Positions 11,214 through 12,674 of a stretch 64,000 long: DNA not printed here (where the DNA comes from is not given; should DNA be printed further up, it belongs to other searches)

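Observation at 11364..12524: IclR regulator carrying a complete RidA (enamine/imine deaminase) domain, paralogous to the enzyme it probably regulates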

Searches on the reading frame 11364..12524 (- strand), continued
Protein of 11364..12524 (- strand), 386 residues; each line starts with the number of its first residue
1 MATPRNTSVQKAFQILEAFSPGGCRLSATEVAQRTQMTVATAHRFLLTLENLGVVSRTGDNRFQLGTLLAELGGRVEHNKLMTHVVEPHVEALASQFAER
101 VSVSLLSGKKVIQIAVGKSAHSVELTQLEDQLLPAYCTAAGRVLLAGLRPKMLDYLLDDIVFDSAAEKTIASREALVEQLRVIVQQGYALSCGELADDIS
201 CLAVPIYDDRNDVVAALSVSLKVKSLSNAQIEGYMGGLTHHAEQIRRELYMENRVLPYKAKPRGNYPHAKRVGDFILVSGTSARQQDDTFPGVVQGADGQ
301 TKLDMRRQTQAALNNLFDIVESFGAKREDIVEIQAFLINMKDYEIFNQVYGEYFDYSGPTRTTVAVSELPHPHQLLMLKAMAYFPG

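Call 50: find_related_loci(query=A1, collection=genome_contigs, flank=7000)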
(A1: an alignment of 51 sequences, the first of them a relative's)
Query A1 (386 aa) in genome_contigs; peptide patterns used: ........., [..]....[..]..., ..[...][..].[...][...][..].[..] (x = any residue, [..] = any of these).
403 stretches matched a pattern; 340 encode a relative of the query (tblastn E <= 1e-3); the best 80 are kept; 79 distinct loci.
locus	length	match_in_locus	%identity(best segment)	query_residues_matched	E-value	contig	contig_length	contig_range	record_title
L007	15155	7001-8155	78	1-385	0e+0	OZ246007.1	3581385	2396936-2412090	MAG: Pseudomonadales bacterium isolate 94039bb7-1eda-460a-b440-fb7dcd950fed genome assembly, chromosome: 1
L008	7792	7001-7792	96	1-264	1e-168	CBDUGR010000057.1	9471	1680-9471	MAG TPA_asm: uncultured Gammaproteobacteria bacterium isolate SRR22808130_metabat2_59 genome assembly, contig: ERZ250434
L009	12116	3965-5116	61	1-385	5e-153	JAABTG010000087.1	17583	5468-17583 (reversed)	MAG: Thiotrichales bacterium isolate S21.Bin127 Scaffold_69, whole genome shotgun sequence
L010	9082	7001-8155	45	1-385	2e-108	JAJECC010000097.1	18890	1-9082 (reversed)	MAG: Rhodospirillales bacterium isolate jk18x9bins.84 k141_255826, whole genome shotgun sequence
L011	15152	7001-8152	46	1-385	2e-107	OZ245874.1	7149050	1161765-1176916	MAG: Ferrovibrionaceae bacterium isolate 0e66bcf5-867a-4da0-8eac-4ee34a6bdae9 genome assembly, chromosome: 1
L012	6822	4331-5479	45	3-385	8e-105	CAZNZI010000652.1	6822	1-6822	MAG TPA_asm: uncultured Rhodospirillaceae bacterium isolate binchicken_co84_480 genome assembly, contig: k141_2090710, w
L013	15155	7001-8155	44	1-385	4e-104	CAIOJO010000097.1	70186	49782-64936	MAG: uncultured Telmatospirillum sp. isolate AlinenLipids_bin-4733 genome assembly, contig: bin-4733:097/568, whole geno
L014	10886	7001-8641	44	1-385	1e-102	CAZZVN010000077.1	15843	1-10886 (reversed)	MAG: uncultured Steroidobacteraceae bacterium isolate Brown_Q.bin.2 genome assembly, contig: NODE_989_length_15843_cov_1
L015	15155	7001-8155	45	1-385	1e-100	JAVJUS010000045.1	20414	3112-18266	MAG: Azospirillaceae bacterium isolate C1-SOL-07 k141_43796, whole genome shotgun sequence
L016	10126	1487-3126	42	1-385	2e-100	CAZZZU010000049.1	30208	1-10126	MAG: uncultured Steroidobacteraceae bacterium isolate Brown_AD.bin.6 genome assembly, contig: NODE_86_length_30208_cov_6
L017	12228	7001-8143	45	1-381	1e-99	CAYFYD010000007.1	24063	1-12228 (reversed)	MAG TPA_asm: uncultured Ectothiorhodospiraceae bacterium isolate ERP110561_co1_72 genome assembly, contig: NODE_1307_len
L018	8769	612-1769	42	1-386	1e-99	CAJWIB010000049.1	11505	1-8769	MAG TPA_asm: uncultured Rhodospirillaceae bacterium isolate ERR598946_bin.11_MetaBAT_v2.12.1_MAG genome assembly, contig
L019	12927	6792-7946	42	1-385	2e-98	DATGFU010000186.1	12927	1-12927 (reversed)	MAG TPA_asm: Stellaceae bacterium isolate SMAG_U9736 k141_1973107, whole genome shotgun sequence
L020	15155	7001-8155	41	1-385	3e-97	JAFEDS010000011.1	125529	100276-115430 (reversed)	MAG: Proteobacteria bacterium isolate SZAS-87 PROT-AMP-1__11__length-125529, whole genome shotgun sequence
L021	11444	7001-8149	42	3-385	7e-97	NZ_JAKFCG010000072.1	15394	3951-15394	MAG: Sphingomonas sp. isolate LC015 contig-124_5194, whole genome shotgun sequence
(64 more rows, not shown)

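Call 53: search_protein_representatives(protein=window:11364-12524:-)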
Query: 386 residues. Proteins with E-value up to 0.001 (for the whole library): 24540; up to 1e-10: 7158; up to 1e-30: 33. The best 150 are listed.
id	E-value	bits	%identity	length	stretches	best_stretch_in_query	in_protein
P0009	2.8e-111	388.6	50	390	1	1-385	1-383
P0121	9.2e-94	331.0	41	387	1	1-385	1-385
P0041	1.5e-90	320.5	43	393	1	1-386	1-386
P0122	1.8e-89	316.9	41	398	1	3-385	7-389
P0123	6.6e-75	269.0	39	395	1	1-385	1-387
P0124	7.2e-63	229.4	41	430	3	260-386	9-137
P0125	1.1e-61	225.5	48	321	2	239-385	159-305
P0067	5.4e-59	216.7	37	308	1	100-385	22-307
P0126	3.3e-58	214.1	34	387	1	1-383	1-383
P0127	6.1e-57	209.9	32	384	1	1-382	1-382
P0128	4.7e-54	200.4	42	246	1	150-385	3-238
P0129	1.0e-52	196.0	33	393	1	1-385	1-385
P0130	2.1e-44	168.7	37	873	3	260-386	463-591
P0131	5.3e-44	167.4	29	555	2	10-250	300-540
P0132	2.4e-42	161.9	37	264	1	1-250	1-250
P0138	1.8e-36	142.6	39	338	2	185-382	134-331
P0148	1.4e-31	126.5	41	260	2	256-373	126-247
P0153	6.0e-30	121.2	48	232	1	256-385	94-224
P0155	2.2e-29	119.3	49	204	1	253-375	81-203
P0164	2.1e-27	112.8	47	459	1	255-385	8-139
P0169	6.1e-27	111.3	46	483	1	255-385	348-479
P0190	3.8e-25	105.4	39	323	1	234-385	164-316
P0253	3.2e-23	99.0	43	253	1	259-383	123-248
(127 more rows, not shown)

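Call 60: fold_search(model_id=the predicted structure, library=pdb)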
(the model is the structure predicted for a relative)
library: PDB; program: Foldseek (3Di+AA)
matches with E <= 10: 1877; with E <= 0.001: 276
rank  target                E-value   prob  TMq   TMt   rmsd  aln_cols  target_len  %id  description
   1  8eju_B                5.3e-23  1.00  0.41  0.61  12.0       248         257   25  The crystal structure of Pseudomonas putida PcaR (released 2024-03-20)
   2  1mkm_A                5.7e-23  1.00  0.44  0.67   8.6       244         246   28  CRYSTAL STRUCTURE OF THE THERMOTOGA MARITIMA ICLR (released 2002-09-11)
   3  8eju_A                9.3e-23  1.00  0.41  0.61  12.9       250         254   25  The crystal structure of Pseudomonas putida PcaR (released 2024-03-20)
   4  2ia2_C                9.3e-23  1.00  0.41  0.63  11.9       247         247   30  The crystal structure of a putative transcriptional regulator RHA06195 from Rhodococcus sp. RHA1 (released 2006-10-10)
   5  2ia2_A                1.5e-22  1.00  0.41  0.62  12.2       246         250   30  The crystal structure of a putative transcriptional regulator RHA06195 from Rhodococcus sp. RHA1 (released 2006-10-10)
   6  8ejv_A                2.3e-22  1.00  0.41  0.61  12.8       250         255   24  The crystal structure of Pseudomonas putida PcaR in complex with succinate (released 2024-03-20)
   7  8ejv_B                2.5e-22  1.00  0.42  0.64  11.5       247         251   25  The crystal structure of Pseudomonas putida PcaR in complex with succinate (released 2024-03-20)
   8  2ia2_D                1.3e-21  1.00  0.42  0.64  11.3       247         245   30  The crystal structure of a putative transcriptional regulator RHA06195 from Rhodococcus sp. RHA1 (released 2006-10-10)
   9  2ia2_B                1.5e-21  1.00  0.41  0.63  12.0       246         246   30  The crystal structure of a putative transcriptional regulator RHA06195 from Rhodococcus sp. RHA1 (released 2006-10-10)
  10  9e6a_A                2.4e-21  1.00  0.41  0.63  11.8       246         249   26  Pseudomonas putida KT2440 IclR-type transcription factor (PP_2609) (released 2025-11-12)
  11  2g7u_B                3.1e-21  1.00  0.42  0.63  11.6       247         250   23  2.3 A structure of putative catechol degradative operon regulator from Rhodococcus sp. RHA1 (released 2006-04-04)
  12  1mkm_B                7.3e-21  1.00  0.42  0.65  12.0       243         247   28  CRYSTAL STRUCTURE OF THE THERMOTOGA MARITIMA ICLR (released 2002-09-11)
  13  9e6a_D                1.1e-20  1.00  0.42  0.63  13.2       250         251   26  Pseudomonas putida KT2440 IclR-type transcription factor (PP_2609) (released 2025-11-12)
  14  2g7u_C                1.4e-20  1.00  0.44  0.66   8.3       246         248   24  2.3 A structure of putative catechol degradative operon regulator from Rhodococcus sp. RHA1 (released 2006-04-04)
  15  2g7u_A                2.0e-20  1.00  0.43  0.64   8.3       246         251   24  2.3 A structure of putative catechol degradative operon regulator from Rhodococcus sp. RHA1 (released 2006-04-04)
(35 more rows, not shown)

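Call 70: find_encoding_contigs(protein=P0025, flank=10000, max_places=1)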
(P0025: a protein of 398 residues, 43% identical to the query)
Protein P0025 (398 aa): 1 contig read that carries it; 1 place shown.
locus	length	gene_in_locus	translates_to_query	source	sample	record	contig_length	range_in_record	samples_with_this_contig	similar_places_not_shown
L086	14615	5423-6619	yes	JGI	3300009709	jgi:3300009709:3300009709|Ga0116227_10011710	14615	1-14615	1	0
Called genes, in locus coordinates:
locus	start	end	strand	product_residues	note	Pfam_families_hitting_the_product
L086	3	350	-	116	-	?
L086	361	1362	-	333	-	PF02900:LigB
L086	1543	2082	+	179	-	PF01047:MarR, PF12802:MarR_2, PF13412:HTH_24 (weak), PF13463:HTH_27 (faint)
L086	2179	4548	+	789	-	PF07715:Plug, PF00593:TonB_dep_Rec_b-barrel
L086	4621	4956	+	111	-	PF01042:Ribonuc_L-PSP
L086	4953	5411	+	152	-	PF01042:Ribonuc_L-PSP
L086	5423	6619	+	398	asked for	PF09339:HTH_IclR, PF01614:IclR_C, PF01042:Ribonuc_L-PSP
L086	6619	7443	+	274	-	PF01557:FAA_hydrolase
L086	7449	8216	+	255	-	PF01557:FAA_hydrolase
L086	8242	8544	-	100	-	-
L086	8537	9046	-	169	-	PF03073:TspO_MBR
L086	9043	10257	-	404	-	PF00890:FAD_binding_2 (faint), PF01266:DAO (weak), PF01494:FAD_binding_3 (weak), PF05834:Lycopene_cycl (faint), PF07992:Pyr_redox_2, PF12831:FAD_oxidored, PF13450:NAD_binding_8 (weak), PF01494:FAD_binding_3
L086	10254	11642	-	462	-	PF07690:MFS_1, PF03209:PUCC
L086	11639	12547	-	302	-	PF01040:UbiA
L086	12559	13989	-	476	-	PF00989:PAS (faint), PF08448:PAS_4 (faint), PF13426:PAS_9 (faint), PF24820:Diguanyl_cycl_sensor (faint), PF13188:PAS_8 (weak), PF02954:HTH_8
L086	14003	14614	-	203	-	?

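Call 71: find_encoding_contigs(protein=P0022, flank=10000, max_places=2)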
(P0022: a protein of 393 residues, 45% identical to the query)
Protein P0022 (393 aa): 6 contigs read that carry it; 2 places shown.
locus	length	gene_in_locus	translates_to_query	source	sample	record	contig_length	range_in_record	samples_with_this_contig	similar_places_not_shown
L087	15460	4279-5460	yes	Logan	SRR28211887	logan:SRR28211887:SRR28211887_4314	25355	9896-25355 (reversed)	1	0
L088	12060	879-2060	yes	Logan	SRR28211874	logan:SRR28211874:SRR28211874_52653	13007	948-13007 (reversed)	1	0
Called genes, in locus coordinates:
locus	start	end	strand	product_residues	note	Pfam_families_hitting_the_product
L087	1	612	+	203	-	?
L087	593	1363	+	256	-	PF00005:ABC_tran, PF13304:AAA_21 (faint)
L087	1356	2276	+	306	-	PF02653:BPD_transp_2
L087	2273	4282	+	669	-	PF02653:BPD_transp_2, PF02900:LigB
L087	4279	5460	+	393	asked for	PF09339:HTH_IclR, PF01614:IclR_C, PF01042:Ribonuc_L-PSP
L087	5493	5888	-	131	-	PF05239:PRC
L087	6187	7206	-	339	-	PF01638:HxlR, PF12840:HTH_20 (faint), PF01638:HxlR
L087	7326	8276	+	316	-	PF03060:NMO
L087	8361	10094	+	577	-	PF00501:AMP-binding, PF13193:AMP-binding_C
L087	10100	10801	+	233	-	PF12697:Abhydrolase_6, PF00975:Thioesterase (weak), PF00561:Abhydrolase_1, PF12146:Hydrolase_4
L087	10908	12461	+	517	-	PF03055:RPE65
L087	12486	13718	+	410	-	PF02515:CoA_transf_3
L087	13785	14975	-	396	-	PF13433:Peripla_BP_5, PF13458:Peripla_BP_6, PF01094:ANF_receptor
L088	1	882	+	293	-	?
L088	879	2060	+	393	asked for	PF09339:HTH_IclR, PF01614:IclR_C, PF01042:Ribonuc_L-PSP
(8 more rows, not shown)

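Call 72: find_encoding_contigs(protein=P0045, flank=10000, max_places=1)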
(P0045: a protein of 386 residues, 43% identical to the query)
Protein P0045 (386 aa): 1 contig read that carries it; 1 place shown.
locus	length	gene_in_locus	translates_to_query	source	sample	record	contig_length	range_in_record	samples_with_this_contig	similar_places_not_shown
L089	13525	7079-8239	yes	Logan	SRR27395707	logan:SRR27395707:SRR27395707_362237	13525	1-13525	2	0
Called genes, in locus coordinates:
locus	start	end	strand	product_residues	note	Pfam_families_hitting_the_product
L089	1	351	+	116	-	?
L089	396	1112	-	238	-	-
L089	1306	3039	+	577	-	PF00890:FAD_binding_2, PF01266:DAO, PF03486:HI0933_like (faint), PF12831:FAD_oxidored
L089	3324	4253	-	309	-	PF00753:Lactamase_B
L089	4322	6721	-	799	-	PF07715:Plug, PF00593:TonB_dep_Rec_b-barrel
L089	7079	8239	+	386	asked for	PF09339:HTH_IclR, PF01614:IclR_C, PF01042:Ribonuc_L-PSP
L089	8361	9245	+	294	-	PF02900:LigB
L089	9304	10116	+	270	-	PF02900:LigB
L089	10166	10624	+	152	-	PF01042:Ribonuc_L-PSP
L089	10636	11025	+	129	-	PF12680:SnoaL_2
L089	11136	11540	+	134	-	-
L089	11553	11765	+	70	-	PF07311:Dodecin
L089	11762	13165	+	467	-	PF07690:MFS_1, PF00854:PTR2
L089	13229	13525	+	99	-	?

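Call 74: search_dna_similar(query=window:11364-12524:-, collection=plasmids, mode=protein, max_evalue=1e-20, max_rows=25)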
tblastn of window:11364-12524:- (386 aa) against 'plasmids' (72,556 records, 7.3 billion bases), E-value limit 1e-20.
Records with a match: 37; places in all: 40; records where one place covers at least 80% of the query: 2.
Best place of each record, by identity: <60% 37.
By first word of the organism name: Mycetohabitans 9; Streptomyces 5; Cupriavidus 3; Variovorax 2; Burkholderia 2; Rhodococcus 2; Vibrio 2; Ensifer 1; Novosphingobium 1; Caballeronia 1; and 9 more.
By predicted mobility (MOB-suite, as given by PLSDB): non-mobilizable 24; mobilizable 7; conjugative 6.
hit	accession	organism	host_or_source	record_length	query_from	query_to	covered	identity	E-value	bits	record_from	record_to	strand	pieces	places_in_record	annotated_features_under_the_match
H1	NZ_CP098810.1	Ensifer adhaerens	whole organism,soil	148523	1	385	100%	42.1%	5e-90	303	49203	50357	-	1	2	IclR family transcriptional regulator C-terminal domain-containing ...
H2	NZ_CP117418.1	Novosphingobium humi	Single cell,Soil from military shooting ...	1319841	1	385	100%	39.0%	2e-84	287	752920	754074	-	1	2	none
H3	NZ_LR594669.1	Variovorax sp. SRS16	linuron-contaminated soil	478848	252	385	35%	56.0%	2e-40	160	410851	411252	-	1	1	RidA family protein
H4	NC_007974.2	Cupriavidus metallidurans CH34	-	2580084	255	385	34%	56.5%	8e-41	160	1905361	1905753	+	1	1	none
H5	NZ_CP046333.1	Cupriavidus metallidurans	sedimentation pond in a zinc factory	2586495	255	385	34%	56.5%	8e-41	160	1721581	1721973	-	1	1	none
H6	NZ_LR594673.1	Variovorax sp. PBL-E5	linuron-contaminated soil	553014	252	385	35%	55.2%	4e-41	162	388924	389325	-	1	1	RidA family protein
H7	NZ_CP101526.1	Burkholderia arboris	mixed culture,soil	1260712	238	385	38%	50.0%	5e-41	161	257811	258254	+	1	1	none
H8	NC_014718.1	Mycetohabitans rhizoxinica HKI 454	-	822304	241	385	38%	51.0%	3e-40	159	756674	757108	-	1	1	RidA family protein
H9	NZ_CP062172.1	Mycetohabitans rhizoxinica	Rhizopus microsporus,bacterial ...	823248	241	385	38%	51.0%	3e-40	159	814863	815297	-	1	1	RidA family protein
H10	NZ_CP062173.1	Mycetohabitans rhizoxinica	Rhizopus microsporus,bacterial ...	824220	241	385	38%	51.0%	3e-40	159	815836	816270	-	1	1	RidA family protein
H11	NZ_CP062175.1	Mycetohabitans rhizoxinica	Rhizopus microsporus,bacterial culture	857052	241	385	38%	51.0%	3e-40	159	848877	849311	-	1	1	RidA family protein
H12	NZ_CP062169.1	Mycetohabitans endofungorum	Rhizopus microsporus,bacterial ...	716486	248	385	36%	52.9%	8e-40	158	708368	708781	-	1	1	RidA family protein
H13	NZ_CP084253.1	Caballeronia sp. Sq4a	Anasa tristis,Cell culture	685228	251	385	35%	54.1%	5e-41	161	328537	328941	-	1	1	RidA family protein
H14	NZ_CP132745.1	Mycetohabitans endofungorum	-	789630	248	385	36%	52.2%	1e-38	154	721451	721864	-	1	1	RidA family protein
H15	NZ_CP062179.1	Mycetohabitans endofungorum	Rhizopus microsporus,bacterial ...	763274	252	385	35%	53.7%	7e-39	155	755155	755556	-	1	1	RidA family protein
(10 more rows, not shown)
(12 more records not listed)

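Call 77: get_annotated_region(hit=H2, flank=8000)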
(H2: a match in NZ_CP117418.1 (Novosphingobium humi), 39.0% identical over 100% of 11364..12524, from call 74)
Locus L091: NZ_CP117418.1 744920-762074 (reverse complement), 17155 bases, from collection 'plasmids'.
description: Novosphingobium humi strain KACC 19094 plasmid unnamed1, complete sequence
organism: Novosphingobium humi (NCBI taxid 2282397)
taxonomy: Bacteria; Pseudomonadota; Alphaproteobacteria; Sphingomonadales; Sphingomonadaceae; Novosphingobium; Novosphingobium humi
host: -; source: Single cell,Soil from military shooting range; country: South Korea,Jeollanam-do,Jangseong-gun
typing (MOB-suite, as given by PLSDB): non-mobilizable; mating-pair formation MPF_F
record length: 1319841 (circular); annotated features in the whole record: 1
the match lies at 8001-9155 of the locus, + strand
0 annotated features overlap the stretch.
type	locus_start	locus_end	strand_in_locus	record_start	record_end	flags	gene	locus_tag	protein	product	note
